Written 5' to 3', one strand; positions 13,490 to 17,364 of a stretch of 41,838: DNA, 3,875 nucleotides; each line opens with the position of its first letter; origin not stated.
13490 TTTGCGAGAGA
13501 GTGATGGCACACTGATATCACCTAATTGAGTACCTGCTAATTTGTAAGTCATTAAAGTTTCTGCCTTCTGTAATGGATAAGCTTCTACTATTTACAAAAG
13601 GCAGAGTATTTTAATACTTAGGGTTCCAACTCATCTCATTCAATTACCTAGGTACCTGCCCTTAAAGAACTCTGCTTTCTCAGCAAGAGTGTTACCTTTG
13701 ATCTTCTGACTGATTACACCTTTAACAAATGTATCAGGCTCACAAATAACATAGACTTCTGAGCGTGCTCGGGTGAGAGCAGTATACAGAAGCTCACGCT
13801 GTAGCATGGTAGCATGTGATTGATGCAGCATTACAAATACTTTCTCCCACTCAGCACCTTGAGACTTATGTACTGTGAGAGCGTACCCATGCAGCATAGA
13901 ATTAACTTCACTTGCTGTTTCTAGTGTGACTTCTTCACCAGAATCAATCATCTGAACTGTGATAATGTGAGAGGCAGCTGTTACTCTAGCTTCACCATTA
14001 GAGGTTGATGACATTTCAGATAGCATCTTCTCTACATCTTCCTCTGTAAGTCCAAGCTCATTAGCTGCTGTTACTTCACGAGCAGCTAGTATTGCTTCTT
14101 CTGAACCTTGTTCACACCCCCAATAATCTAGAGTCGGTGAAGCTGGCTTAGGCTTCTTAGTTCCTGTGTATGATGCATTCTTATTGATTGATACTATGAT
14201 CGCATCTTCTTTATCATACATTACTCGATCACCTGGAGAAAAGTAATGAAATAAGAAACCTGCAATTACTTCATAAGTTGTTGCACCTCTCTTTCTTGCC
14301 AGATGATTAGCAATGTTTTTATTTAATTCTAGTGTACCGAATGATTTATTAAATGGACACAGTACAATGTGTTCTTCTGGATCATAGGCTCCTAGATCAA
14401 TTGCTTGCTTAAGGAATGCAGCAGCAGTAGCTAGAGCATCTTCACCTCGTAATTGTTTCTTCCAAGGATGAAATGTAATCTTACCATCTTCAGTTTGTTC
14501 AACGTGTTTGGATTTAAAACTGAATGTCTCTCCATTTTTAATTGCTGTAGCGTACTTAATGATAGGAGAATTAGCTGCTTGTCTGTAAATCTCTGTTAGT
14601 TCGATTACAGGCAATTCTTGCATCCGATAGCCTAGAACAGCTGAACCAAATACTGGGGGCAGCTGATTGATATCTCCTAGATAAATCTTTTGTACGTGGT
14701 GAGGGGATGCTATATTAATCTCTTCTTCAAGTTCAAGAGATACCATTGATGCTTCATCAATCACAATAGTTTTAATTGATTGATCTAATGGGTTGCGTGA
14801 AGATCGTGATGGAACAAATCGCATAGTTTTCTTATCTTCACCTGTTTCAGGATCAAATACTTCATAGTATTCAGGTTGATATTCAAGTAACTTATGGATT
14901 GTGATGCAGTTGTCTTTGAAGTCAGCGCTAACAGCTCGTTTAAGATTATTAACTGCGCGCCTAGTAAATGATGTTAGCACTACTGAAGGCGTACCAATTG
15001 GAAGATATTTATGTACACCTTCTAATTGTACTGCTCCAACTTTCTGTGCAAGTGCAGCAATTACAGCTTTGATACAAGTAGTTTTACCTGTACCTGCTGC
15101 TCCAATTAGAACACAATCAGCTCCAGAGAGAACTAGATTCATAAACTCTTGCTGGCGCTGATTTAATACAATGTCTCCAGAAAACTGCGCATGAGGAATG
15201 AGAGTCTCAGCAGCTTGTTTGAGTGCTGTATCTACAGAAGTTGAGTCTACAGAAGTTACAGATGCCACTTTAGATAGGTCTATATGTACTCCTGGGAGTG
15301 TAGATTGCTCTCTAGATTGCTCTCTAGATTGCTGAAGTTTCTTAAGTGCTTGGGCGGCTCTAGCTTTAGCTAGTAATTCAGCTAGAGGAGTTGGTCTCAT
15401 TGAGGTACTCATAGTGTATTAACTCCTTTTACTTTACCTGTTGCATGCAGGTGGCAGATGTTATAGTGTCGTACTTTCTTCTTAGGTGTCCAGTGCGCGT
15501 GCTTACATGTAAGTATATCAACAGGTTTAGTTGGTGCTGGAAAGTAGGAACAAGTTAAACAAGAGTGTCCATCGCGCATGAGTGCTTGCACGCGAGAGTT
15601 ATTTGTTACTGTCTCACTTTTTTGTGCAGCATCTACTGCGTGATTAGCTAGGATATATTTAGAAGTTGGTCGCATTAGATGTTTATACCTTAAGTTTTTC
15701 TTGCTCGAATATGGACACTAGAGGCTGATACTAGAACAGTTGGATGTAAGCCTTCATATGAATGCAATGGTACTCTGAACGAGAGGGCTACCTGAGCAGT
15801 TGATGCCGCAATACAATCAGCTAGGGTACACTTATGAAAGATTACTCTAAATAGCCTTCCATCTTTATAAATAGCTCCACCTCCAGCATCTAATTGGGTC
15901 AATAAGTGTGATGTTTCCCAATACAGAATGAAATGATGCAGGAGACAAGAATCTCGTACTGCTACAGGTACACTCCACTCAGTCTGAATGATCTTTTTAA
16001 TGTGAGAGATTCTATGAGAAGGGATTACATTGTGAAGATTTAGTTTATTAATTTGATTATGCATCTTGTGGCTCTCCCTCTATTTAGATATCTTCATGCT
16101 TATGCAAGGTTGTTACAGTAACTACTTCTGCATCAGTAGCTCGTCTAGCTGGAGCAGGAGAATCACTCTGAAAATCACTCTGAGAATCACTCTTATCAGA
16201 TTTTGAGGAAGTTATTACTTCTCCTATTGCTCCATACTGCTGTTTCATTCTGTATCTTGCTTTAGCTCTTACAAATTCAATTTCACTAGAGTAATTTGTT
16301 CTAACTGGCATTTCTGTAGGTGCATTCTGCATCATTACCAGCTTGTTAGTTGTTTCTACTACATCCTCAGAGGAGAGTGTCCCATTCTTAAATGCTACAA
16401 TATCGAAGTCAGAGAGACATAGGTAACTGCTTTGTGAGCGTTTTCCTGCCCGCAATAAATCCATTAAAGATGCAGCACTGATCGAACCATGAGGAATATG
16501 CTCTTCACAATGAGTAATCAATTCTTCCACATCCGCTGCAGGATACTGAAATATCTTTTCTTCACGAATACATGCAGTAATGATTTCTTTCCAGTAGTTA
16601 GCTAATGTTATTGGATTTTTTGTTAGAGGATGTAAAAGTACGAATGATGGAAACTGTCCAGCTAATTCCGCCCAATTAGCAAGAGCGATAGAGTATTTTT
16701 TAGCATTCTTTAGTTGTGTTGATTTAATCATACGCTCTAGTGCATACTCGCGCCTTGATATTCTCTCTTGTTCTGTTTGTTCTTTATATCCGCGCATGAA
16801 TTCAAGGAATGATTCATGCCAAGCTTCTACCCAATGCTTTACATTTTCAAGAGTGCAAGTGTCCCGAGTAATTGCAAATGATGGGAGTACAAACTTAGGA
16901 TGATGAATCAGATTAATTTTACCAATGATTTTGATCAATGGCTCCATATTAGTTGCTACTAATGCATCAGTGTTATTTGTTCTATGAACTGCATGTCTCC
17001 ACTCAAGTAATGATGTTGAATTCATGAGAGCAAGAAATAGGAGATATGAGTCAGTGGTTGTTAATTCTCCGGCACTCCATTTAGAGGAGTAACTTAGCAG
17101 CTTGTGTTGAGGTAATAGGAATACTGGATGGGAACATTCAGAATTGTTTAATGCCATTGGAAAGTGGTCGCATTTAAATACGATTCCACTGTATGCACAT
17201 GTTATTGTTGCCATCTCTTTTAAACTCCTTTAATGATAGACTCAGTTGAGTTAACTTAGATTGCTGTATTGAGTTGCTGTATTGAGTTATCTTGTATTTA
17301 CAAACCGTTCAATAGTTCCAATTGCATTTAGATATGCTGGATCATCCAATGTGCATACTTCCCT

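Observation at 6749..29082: Genome-wide short tandem repeats concentrated at gene boundaries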

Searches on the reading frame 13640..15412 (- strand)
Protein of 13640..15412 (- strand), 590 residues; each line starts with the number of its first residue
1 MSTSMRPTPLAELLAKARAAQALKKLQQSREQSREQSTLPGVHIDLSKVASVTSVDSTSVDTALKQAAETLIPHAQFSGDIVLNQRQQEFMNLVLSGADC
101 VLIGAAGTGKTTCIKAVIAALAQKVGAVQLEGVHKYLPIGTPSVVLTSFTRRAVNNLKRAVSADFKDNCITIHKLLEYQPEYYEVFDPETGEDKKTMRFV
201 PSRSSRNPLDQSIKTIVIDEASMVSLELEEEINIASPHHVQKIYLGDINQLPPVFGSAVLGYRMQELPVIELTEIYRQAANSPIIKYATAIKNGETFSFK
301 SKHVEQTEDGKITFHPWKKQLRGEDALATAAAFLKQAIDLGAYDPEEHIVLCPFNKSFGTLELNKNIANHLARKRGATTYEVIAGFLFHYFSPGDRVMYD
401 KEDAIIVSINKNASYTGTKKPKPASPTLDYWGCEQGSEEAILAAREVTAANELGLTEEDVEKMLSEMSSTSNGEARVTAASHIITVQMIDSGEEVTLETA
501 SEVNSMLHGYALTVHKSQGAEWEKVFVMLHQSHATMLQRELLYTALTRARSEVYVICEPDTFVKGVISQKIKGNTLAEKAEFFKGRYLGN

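Call 8: search_protein_families(library=phrogs, proteins=[window:13640-15412:-])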
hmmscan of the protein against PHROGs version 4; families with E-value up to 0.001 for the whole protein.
window:13640-15412:- (590 aa): 6 families
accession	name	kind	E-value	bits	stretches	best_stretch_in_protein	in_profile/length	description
phrog_325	-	DNA, RNA and nucleotide metabolism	2.5e-69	235.6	1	66-567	454-878/986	Dda-like helicase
phrog_4412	-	DNA, RNA and nucleotide metabolism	4e-53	181.9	1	69-566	317-722/743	exonuclease V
phrog_1967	-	DNA, RNA and nucleotide metabolism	1.9e-12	47.6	2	511-561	607-672/776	DNA helicase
phrog_25411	-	unknown function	2.8e-06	27.3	0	205-254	346-392/627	-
phrog_25471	-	unknown function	4.6e-05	24.5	1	85-231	5-139/162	-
phrog_170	-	other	0.00069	20.1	0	69-119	62-112/323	PhoH-like phosphate starvation-inducible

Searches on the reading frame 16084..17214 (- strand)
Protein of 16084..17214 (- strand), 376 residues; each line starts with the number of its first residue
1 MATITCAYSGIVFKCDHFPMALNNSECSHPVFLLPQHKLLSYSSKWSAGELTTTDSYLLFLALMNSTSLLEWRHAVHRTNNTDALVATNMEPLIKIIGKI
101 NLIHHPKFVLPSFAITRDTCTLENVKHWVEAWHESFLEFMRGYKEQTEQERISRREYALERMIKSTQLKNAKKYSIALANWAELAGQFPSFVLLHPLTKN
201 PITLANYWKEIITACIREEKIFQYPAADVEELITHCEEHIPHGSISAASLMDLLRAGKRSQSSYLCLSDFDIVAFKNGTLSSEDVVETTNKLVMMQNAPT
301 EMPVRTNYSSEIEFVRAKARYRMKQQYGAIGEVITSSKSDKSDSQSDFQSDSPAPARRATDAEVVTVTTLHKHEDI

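Call 8: search_protein_families(library=phrogs, proteins=[window:16084-17214:-])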
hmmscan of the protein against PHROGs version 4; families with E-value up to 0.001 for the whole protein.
window:16084-17214:- (376 aa): 0 families

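Call 40: search_protein_families(library=pfam, proteins=[window:16084-17214:-], max_evalue=0.01)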
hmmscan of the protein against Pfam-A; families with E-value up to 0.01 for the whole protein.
window:16084-17214:- (376 aa): 1 family
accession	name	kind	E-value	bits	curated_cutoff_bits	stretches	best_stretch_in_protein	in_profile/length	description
PF19037.6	Fuz_longin_2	-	0.00082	20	23.8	1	32-83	7-45/98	Second Longin domain of FUZ, MON1 and HPS1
